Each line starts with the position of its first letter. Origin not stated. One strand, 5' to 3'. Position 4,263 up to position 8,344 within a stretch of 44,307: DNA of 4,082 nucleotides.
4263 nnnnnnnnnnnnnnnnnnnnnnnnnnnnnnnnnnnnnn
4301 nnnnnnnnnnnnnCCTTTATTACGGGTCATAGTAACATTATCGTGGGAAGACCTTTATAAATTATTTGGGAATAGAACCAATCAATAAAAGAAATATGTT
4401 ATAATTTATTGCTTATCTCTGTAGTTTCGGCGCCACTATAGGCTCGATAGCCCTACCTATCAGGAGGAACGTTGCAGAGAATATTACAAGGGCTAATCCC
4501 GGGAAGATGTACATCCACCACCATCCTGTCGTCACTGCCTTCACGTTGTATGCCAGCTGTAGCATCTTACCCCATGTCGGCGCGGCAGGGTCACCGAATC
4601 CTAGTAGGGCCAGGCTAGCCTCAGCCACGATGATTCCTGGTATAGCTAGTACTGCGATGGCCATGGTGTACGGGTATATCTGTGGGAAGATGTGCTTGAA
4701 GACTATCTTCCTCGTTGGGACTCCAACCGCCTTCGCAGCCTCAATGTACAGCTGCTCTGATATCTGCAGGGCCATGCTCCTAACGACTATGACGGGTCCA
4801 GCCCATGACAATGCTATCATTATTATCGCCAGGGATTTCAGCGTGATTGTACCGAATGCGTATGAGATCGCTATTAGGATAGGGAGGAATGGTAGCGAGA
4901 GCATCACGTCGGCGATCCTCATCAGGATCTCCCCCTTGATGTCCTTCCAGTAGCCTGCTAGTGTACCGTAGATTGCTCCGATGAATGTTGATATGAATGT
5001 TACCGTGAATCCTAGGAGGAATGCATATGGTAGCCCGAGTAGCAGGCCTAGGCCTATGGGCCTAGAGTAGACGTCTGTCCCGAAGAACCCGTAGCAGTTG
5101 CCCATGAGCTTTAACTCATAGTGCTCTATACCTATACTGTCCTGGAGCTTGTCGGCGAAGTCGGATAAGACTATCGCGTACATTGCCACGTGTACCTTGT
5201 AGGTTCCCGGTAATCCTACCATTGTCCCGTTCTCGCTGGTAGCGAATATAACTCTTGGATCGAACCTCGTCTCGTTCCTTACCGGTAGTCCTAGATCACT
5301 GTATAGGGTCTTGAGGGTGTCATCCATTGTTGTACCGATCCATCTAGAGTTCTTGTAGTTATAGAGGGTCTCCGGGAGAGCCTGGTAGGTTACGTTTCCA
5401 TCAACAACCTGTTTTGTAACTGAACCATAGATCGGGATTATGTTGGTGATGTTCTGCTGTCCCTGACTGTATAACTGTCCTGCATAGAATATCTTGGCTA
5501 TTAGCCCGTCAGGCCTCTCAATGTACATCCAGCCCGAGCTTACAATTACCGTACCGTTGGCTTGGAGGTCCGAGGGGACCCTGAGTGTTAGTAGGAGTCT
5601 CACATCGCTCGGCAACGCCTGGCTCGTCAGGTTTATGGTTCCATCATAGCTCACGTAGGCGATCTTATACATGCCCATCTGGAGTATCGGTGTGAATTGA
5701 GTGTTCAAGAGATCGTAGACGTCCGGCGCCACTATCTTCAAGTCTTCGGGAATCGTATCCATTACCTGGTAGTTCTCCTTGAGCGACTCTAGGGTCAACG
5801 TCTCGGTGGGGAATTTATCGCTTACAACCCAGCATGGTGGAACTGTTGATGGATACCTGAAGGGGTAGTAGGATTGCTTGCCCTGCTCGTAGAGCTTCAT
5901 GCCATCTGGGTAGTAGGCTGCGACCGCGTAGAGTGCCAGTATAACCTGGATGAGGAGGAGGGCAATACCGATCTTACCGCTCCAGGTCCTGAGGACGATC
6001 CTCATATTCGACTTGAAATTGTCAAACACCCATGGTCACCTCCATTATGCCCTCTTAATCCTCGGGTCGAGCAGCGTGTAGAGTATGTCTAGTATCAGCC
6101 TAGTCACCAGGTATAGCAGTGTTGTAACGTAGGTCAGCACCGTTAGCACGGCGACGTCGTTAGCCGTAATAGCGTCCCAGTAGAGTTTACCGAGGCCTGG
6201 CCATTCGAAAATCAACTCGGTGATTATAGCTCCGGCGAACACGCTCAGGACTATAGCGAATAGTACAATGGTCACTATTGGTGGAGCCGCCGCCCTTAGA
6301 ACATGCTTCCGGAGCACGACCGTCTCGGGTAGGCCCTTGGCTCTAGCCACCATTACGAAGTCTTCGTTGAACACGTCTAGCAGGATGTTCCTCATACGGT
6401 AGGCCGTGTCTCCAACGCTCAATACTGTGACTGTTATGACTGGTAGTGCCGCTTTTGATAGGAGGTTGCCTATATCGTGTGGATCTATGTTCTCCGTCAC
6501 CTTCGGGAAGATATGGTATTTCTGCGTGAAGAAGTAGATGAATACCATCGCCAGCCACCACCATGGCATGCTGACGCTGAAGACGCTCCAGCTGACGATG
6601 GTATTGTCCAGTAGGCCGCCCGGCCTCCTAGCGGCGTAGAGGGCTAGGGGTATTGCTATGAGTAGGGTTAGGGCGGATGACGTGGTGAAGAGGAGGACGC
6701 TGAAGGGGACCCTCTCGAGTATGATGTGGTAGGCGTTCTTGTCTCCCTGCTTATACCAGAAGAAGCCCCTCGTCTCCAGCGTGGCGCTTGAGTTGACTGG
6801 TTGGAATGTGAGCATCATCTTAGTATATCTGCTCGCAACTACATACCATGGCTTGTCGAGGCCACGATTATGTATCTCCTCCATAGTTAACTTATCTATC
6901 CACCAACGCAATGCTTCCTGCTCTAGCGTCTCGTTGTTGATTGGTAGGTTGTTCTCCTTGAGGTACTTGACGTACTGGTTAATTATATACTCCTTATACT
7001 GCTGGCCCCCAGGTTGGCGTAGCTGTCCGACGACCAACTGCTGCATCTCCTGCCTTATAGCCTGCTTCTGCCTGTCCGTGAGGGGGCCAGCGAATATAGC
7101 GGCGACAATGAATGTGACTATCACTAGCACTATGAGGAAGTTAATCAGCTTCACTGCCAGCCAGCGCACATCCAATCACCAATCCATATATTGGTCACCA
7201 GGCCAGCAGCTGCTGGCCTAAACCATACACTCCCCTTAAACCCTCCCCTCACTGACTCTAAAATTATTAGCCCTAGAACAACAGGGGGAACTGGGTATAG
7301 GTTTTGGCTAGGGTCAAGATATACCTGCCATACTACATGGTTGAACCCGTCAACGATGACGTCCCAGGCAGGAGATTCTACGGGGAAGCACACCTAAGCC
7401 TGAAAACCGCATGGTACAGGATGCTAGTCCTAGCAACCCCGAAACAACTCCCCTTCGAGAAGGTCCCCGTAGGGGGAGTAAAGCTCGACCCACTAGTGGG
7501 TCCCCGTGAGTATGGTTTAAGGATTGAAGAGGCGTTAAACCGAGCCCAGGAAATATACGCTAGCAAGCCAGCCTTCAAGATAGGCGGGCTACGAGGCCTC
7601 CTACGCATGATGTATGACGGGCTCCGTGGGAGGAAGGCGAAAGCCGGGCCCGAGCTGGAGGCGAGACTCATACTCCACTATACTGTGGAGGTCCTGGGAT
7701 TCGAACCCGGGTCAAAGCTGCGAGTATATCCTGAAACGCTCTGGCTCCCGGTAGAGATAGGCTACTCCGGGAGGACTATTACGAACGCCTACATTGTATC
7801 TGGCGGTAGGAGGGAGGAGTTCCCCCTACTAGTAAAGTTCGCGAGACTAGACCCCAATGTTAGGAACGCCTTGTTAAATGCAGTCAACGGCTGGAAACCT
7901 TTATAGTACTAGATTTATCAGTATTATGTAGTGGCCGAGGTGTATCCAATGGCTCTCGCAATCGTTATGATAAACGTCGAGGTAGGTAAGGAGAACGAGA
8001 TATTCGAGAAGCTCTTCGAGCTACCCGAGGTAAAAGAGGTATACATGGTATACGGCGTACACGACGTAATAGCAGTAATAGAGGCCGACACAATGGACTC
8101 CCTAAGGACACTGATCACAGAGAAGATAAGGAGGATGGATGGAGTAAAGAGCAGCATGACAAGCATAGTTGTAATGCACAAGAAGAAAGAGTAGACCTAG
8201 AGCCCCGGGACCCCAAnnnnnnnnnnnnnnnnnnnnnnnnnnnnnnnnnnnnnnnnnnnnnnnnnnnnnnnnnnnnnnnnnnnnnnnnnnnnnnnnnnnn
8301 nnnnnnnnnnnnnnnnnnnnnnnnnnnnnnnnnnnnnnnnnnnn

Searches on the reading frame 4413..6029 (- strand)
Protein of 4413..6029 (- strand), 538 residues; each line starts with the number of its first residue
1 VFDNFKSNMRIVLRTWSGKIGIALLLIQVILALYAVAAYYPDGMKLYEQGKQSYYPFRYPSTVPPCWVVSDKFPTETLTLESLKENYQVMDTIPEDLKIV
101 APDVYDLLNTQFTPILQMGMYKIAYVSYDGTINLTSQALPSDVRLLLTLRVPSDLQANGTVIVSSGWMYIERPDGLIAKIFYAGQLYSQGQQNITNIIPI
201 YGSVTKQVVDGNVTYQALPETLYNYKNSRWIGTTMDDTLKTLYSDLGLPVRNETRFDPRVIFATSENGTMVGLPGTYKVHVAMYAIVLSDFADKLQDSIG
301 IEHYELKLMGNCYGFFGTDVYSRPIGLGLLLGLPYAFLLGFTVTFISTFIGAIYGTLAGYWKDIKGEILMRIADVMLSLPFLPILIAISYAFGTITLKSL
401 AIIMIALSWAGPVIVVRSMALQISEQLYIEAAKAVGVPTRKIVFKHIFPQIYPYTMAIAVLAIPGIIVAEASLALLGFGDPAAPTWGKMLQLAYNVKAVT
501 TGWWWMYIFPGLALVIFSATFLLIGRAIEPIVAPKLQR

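Call 7: search_protein_families(library=pfam, proteins=[window:4413-6029:-])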
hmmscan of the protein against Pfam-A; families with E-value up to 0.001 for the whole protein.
window:4413-6029:- (538 aa): 1 family
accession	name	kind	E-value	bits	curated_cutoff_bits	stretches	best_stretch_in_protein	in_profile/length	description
PF00528.27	BPD_transp_1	-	2.1e-23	83.5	26.4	1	353-534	3-180/184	Binding-protein-dependent transport system inner membrane component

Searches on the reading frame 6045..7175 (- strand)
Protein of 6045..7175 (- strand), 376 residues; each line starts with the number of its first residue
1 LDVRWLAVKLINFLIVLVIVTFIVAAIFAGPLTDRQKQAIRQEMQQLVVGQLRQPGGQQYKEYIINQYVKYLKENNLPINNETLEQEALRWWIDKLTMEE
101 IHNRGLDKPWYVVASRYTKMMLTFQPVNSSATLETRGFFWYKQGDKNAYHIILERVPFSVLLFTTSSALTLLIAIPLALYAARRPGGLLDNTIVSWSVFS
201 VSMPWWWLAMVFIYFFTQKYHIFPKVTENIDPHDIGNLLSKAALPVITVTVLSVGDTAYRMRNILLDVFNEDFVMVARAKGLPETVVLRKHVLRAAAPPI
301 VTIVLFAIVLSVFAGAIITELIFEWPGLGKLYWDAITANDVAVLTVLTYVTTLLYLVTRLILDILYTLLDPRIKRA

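Call 7: search_protein_families(library=pfam, proteins=[window:6045-7175:-])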
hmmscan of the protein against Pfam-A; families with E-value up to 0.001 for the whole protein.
window:6045-7175:- (376 aa): 1 family
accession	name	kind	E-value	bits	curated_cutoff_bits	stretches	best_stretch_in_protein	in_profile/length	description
PF00528.27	BPD_transp_1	-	4.5e-36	124.7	26.4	1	174-375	1-184/184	Binding-protein-dependent transport system inner membrane component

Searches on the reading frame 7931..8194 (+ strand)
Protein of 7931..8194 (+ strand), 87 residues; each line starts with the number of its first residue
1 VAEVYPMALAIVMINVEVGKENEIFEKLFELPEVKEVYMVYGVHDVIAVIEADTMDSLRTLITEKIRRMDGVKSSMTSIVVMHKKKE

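Call 56: search_protein_families(library=pfam, proteins=[window:7931-8194:+])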
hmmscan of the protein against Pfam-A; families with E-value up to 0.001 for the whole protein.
window:7931-8194:+ (87 aa): 2 families
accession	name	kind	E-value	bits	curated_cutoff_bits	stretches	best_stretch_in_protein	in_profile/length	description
PF01037.27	AsnC_trans_reg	-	2.6e-16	59.7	25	1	12-80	1-70/73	Lrp/AsnC ligand binding domain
PF22482.2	AsnC_trans_reg_3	-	2.7e-07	31.1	24.4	1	10-86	5-88/95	PF0864 C-terminal dimeric alpha+beta barrel domain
